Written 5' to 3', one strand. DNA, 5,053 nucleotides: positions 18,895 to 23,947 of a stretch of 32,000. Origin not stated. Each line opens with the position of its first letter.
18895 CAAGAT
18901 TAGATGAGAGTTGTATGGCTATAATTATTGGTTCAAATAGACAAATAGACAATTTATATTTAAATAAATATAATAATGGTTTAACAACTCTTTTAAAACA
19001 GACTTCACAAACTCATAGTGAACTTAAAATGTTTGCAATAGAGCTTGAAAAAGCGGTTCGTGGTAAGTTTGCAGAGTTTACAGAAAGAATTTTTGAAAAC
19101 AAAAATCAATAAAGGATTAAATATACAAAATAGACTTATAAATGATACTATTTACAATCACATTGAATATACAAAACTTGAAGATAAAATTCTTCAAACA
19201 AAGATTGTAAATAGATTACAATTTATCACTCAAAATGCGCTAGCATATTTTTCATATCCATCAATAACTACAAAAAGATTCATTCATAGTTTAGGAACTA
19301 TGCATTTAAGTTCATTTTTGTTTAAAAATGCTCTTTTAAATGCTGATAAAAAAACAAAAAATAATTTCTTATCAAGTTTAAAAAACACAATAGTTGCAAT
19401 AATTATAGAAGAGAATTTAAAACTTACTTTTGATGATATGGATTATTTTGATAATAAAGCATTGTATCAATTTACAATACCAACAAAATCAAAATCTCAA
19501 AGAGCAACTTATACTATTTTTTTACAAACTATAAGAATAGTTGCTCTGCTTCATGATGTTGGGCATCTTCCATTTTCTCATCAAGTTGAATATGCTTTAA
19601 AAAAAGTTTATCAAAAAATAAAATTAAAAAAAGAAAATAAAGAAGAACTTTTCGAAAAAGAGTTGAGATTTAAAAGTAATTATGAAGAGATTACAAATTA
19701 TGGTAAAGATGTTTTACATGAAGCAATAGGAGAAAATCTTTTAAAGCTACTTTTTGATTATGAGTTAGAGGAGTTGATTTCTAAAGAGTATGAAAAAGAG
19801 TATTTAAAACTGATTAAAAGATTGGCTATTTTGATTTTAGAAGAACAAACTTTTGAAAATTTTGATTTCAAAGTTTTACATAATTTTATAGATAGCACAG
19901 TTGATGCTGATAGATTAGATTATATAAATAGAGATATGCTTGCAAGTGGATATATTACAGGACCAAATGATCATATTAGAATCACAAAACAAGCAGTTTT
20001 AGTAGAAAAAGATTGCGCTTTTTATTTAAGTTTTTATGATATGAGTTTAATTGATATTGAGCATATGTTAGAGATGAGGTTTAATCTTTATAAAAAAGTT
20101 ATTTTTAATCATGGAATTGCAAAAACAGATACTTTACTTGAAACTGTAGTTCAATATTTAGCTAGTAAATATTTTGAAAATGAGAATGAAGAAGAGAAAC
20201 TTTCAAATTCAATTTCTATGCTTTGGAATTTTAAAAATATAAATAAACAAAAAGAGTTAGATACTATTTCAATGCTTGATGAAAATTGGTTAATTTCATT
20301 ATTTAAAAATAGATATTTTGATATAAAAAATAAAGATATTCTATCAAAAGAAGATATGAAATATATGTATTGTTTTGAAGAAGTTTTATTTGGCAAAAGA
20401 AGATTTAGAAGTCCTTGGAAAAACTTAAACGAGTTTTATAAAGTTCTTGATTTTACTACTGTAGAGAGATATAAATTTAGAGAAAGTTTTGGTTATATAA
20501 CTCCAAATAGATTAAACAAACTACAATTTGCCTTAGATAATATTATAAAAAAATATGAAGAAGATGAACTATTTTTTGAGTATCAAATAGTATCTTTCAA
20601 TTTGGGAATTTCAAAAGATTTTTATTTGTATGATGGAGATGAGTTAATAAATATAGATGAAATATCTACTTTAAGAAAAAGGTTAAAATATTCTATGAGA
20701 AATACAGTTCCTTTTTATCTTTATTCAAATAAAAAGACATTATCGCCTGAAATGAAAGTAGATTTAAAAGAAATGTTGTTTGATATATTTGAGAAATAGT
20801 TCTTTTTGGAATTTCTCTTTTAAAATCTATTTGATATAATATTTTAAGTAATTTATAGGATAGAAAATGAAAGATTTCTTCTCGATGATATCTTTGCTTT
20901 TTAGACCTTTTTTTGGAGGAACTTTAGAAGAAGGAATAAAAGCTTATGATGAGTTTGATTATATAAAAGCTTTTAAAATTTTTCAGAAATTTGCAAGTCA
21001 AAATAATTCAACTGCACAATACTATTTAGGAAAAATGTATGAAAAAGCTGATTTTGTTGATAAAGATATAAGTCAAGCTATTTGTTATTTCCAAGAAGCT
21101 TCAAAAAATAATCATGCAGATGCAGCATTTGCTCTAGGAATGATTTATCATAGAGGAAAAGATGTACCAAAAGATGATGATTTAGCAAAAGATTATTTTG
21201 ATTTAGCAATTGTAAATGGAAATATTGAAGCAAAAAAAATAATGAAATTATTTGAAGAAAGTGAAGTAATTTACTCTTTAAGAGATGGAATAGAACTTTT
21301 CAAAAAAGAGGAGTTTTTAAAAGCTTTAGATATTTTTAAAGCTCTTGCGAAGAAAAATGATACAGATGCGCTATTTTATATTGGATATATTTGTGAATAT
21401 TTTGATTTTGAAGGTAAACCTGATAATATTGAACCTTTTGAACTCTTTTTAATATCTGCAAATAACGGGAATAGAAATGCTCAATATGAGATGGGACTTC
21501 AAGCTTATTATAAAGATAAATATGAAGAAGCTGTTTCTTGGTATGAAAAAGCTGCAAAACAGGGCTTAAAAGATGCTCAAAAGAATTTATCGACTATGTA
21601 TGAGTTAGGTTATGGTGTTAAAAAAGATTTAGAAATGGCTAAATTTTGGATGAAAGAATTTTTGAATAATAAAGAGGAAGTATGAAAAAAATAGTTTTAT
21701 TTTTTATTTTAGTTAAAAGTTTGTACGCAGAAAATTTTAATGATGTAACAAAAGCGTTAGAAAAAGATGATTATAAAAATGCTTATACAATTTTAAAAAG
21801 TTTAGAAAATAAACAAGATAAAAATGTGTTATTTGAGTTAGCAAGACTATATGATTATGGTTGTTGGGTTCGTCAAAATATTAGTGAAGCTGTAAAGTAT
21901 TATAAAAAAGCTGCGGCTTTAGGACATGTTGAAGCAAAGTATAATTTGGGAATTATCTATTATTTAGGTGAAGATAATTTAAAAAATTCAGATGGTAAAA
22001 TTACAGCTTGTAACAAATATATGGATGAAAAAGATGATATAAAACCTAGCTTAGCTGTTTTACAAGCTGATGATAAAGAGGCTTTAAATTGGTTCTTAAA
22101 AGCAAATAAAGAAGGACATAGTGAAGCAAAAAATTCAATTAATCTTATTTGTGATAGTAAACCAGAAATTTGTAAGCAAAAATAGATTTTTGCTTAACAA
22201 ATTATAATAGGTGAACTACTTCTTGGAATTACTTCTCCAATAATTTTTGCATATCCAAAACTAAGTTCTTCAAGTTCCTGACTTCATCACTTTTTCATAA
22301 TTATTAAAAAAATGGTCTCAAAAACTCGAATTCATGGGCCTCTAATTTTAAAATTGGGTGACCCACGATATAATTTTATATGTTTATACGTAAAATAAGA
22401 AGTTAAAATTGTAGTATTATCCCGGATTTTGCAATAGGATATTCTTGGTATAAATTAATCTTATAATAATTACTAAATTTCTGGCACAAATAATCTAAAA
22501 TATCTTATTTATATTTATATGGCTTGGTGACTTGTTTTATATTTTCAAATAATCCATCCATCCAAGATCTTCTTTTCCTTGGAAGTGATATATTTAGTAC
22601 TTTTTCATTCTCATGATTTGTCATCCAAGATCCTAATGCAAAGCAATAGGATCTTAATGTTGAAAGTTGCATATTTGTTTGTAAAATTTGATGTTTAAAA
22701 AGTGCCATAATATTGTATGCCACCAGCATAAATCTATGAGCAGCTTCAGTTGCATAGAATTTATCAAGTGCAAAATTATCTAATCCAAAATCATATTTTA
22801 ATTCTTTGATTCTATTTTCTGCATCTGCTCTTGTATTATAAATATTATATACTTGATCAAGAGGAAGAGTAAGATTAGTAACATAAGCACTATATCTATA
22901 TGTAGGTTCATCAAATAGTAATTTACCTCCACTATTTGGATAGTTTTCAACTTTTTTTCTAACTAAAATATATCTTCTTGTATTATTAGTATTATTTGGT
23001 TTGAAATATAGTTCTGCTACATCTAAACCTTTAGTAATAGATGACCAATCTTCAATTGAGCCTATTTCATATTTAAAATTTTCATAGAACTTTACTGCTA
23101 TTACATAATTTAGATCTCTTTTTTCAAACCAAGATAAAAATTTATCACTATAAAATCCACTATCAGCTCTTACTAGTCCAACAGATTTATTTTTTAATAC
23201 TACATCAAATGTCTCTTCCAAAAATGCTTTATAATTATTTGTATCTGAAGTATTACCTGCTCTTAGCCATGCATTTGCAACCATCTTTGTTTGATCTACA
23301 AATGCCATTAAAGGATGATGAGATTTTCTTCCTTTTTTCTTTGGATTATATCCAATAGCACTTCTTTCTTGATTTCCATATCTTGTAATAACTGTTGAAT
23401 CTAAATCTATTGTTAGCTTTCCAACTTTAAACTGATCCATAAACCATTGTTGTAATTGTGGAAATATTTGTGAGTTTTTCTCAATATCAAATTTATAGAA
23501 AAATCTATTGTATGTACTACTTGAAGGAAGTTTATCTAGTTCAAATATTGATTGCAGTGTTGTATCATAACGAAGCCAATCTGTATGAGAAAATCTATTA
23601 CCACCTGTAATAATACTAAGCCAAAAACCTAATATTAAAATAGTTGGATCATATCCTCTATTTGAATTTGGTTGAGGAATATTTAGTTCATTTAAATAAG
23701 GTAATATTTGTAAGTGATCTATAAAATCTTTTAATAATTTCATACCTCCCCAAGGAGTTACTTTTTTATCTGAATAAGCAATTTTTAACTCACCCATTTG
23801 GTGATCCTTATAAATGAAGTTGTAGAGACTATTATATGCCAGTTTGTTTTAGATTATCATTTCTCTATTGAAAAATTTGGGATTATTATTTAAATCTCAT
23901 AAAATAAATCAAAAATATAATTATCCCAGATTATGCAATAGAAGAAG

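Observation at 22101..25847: Perfect 176/177-bp direct duplication flanking an IR-bounded 3.4-kb insertion between two convergent genes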

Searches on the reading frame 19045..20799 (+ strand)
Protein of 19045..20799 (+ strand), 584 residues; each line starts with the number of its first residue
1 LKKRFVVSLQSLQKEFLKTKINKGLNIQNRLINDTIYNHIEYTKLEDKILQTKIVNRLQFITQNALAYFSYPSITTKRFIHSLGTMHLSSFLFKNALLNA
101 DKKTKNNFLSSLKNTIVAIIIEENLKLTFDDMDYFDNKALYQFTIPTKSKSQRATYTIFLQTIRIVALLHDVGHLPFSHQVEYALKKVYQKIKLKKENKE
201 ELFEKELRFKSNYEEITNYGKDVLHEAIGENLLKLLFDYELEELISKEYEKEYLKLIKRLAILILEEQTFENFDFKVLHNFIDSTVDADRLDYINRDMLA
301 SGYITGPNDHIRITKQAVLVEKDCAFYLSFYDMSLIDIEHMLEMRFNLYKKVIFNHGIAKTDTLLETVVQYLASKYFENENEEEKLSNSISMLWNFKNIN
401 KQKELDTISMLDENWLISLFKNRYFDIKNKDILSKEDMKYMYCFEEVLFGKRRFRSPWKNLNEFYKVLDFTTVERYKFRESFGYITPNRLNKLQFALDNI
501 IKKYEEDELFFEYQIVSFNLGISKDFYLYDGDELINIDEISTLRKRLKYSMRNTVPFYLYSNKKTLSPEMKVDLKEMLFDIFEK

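Call 6: search_protein_families(library=pfam, proteins=[window:19045-20799:+])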
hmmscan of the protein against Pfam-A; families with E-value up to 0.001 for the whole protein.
window:19045-20799:+ (584 aa): 1 family
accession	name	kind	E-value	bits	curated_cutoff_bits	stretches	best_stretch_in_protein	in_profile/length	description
PF01966.28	HD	-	0.00049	20.8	22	0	160-205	24-68/116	HD domain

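Call 7: search_protein_families(library=ncbifam, proteins=[window:19045-20799:+])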
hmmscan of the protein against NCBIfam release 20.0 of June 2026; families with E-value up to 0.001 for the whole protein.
window:19045-20799:+ (584 aa): 2 families
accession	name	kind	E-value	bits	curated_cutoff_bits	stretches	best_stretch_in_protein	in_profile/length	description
NF002327.0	PRK01286.1-2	equivalog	1.9e-05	23.9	393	0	164-191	102-129/345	deoxyguanosinetriphosphate triphosphohydrolase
TIGR01353.1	dGTP_triPase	subfamily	5.9e-05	22.8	152.35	1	158-201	70-106/389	dGTP triphosphohydrolase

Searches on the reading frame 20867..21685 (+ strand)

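Call 6: search_protein_families(library=pfam, proteins=[window:20867-21685:+])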
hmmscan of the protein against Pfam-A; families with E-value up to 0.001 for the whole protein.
window:20867-21685:+ (272 aa): 5 families
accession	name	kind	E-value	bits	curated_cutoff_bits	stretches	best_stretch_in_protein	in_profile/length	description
PF08238.18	Sel1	-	2.1e-26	91.8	30.7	3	84-115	1-32/36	Sel1 repeat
PF13432.12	TPR_16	-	2.6e-07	31.4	32.7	0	67-101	12-48/65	Tetratricopeptide repeat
PF23310.1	TPR_27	-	4.5e-06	26.7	27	0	63-99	40-76/110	Plant tetratrico peptide repeats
PF22205.1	Csm6_6H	-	0.00061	20.3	27.6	0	141-177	9-46/93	Csm6 6H domain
PF13361.12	UvrD_C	-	0.00073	19.5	25.6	0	105-174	66-136/350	UvrD-like helicase C-terminal domain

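Call 7: search_protein_families(library=ncbifam, proteins=[window:20867-21685:+])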
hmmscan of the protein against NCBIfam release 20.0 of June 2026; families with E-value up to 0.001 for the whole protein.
window:20867-21685:+ (272 aa): 6 families
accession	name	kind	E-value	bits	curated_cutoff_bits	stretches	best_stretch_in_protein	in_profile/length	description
NF047621.1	FlgprotMotXVib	equivalog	1.1e-09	38.1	330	1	47-124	71-184/211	flagellar protein MotX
NF038194.1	AlgK_TPR_lipo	equivalog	2.1e-09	36.5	700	1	33-152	319-437/448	alginate biosynthesis TPR repeat lipoprotein AlgK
NF033786.1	phenyl_MerG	equivalog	2.3e-08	34.3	350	1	39-123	56-148/217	phenylmercury resistance protein MerG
NF045484.1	TransRegExoR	equivalog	1.8e-07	30.7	450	1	206-260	46-101/267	exopolysaccharide production regulator ExoR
NF033758.1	gliding_GltE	equivalog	0.00029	19.9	225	0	198-245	81-130/411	adventurous gliding motility TPR repeat lipoprotein GltE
TIGR02795.1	tol_pal_ybgF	equivalog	0.00069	20.2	90.1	0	24-98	10-90/119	tol-pal system protein YbgF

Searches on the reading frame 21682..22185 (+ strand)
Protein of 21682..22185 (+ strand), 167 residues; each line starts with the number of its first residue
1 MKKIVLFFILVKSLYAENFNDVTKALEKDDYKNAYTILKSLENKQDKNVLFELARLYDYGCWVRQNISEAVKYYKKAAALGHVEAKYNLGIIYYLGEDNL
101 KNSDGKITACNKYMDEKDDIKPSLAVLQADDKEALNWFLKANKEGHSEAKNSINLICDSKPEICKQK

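Call 6: search_protein_families(library=pfam, proteins=[window:21682-22185:+])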
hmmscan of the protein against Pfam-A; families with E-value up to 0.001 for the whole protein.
window:21682-22185:+ (167 aa): 2 families
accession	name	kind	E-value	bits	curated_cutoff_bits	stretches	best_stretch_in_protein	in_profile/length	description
PF08238.18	Sel1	-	3.8e-12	46.7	30.7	1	51-82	5-36/36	Sel1 repeat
PF23310.1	TPR_27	-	1.6e-09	37.9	27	1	61-109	39-87/110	Plant tetratrico peptide repeats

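Call 7: search_protein_families(library=ncbifam, proteins=[window:21682-22185:+])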
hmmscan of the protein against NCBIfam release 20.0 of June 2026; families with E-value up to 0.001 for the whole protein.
window:21682-22185:+ (167 aa): 2 families
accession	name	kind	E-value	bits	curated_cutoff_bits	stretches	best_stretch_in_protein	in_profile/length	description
NF033786.1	phenyl_MerG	equivalog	1.3e-06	28.6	350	1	56-99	74-117/217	phenylmercury resistance protein MerG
NF047621.1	FlgprotMotXVib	equivalog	0.00015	21.3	330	1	47-90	108-151/211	flagellar protein MotX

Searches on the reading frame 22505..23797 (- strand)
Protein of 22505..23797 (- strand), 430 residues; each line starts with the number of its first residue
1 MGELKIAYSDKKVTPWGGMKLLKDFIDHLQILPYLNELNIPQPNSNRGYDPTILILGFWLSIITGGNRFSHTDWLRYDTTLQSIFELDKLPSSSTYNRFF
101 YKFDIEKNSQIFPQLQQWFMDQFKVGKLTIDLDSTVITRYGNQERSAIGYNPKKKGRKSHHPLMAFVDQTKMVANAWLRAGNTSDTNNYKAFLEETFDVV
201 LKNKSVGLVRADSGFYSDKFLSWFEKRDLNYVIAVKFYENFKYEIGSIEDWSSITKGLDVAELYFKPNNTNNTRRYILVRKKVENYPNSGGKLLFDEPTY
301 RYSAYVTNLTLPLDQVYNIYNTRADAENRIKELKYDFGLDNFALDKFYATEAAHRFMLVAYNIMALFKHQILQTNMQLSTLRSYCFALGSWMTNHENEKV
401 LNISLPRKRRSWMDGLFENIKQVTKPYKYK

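Call 6: search_protein_families(library=pfam, proteins=[window:22505-23797:-])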
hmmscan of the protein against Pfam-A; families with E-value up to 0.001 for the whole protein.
window:22505-23797:- (430 aa): 2 families
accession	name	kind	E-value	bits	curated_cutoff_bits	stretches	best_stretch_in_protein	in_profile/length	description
PF13701.12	DDE_Tnp_1_4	-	4.3e-44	150.9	34.7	1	7-422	12-432/435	Transposase DDE domain group 1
PF01609.27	DDE_Tnp_1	-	2.1e-22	80.3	23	1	127-363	4-200/200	Transposase DDE domain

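Call 7: search_protein_families(library=ncbifam, proteins=[window:22505-23797:-])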
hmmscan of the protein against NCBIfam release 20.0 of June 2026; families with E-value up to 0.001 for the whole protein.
window:22505-23797:- (430 aa): 9 families
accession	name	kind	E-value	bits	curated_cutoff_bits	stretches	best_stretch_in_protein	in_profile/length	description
NF033539.1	transpos_IS1380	equivalog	2.9e-68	230.4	180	1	5-403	1-415/419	IS1380 family transposase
NF033559.2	transpos_IS1634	equivalog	3.3e-16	59.4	100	1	62-281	78-287/483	IS1634 family transposase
NF033592.1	transpos_IS4_1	equivalog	1.4e-09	37.5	115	1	86-366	59-330/332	IS4 family transposase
NF033540.2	transpos_IS701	equivalog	8.8e-08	31.8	150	1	205-359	181-351/363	IS701 family transposase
NF033551.1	transpos_IS1182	equivalog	1e-07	31.2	270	1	160-368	268-487/488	IS1182 family transposase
NF033541.0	transpos_ISH3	equivalog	1.7e-06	27.4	225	1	88-242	26-184/298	ISH3 family transposase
NF033580.1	transpos_IS5_3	equivalog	8e-05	22.3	110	1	91-234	56-200/258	IS5 family transposase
NF049999.1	transpos_IS701_3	equivalog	0.00047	19.2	170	0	303-375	296-368/412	IS701 family transposase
NF049925.1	transpos_IS4_4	equivalog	0.00059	18.7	250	0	208-369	212-372/449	IS4 family transposase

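Call 11: find_encoding_contigs(protein=window:22505-23797:-, flank=6000, max_places=10)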
Protein window:22505-23797:- (430 aa): no gene with exactly this product is on record in the collection.
